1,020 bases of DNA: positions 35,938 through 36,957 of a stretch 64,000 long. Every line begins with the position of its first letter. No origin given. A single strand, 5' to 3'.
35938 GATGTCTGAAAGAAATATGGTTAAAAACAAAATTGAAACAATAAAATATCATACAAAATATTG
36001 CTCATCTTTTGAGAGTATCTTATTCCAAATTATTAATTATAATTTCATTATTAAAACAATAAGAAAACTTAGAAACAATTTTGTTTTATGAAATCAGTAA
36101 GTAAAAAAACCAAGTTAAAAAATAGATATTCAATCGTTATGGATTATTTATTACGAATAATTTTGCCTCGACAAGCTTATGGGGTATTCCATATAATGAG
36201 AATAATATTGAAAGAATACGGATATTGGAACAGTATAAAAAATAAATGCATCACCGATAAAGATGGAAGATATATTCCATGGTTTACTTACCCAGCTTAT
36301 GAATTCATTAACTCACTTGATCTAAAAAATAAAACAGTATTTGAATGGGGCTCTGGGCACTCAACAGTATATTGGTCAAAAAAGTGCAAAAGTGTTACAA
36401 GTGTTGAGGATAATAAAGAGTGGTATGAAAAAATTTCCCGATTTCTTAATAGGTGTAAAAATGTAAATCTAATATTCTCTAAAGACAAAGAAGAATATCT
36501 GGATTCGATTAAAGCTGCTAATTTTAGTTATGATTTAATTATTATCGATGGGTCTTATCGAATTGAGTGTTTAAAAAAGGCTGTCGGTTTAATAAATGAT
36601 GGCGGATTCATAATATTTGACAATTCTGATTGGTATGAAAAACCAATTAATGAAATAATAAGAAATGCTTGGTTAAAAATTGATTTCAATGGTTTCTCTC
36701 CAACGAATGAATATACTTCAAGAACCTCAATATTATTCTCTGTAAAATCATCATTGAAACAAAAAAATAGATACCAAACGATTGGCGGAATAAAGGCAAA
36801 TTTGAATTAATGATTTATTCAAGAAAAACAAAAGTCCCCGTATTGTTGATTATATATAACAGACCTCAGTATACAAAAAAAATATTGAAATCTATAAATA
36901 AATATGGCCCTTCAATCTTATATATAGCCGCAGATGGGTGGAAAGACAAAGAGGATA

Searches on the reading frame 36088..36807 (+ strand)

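Call 57: search_protein_families(library=pfam, proteins=[window:36088-36807:+], max_evalue=0.0001)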
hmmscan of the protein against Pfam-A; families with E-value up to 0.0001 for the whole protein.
window:36088-36807:+ (240 aa): 0 families

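Call 68: search_protein_families(library=pfam, proteins=[window:36088-36807:+], max_evalue=0.05)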
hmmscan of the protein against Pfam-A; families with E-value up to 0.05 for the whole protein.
window:36088-36807:+ (240 aa): 3 families
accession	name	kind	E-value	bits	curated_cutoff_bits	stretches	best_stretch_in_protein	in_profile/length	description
PF13578.12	Methyltransf_24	-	0.0016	19.7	26.3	1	86-179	2-104/105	Methyltransferase domain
PF01596.23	Methyltransf_3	-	0.0042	16.8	22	1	103-185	72-160/204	O-methyltransferase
PF03602.21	Cons_hypoth95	-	0.007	16.5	24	1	97-172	61-139/182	Conserved hypothetical protein 95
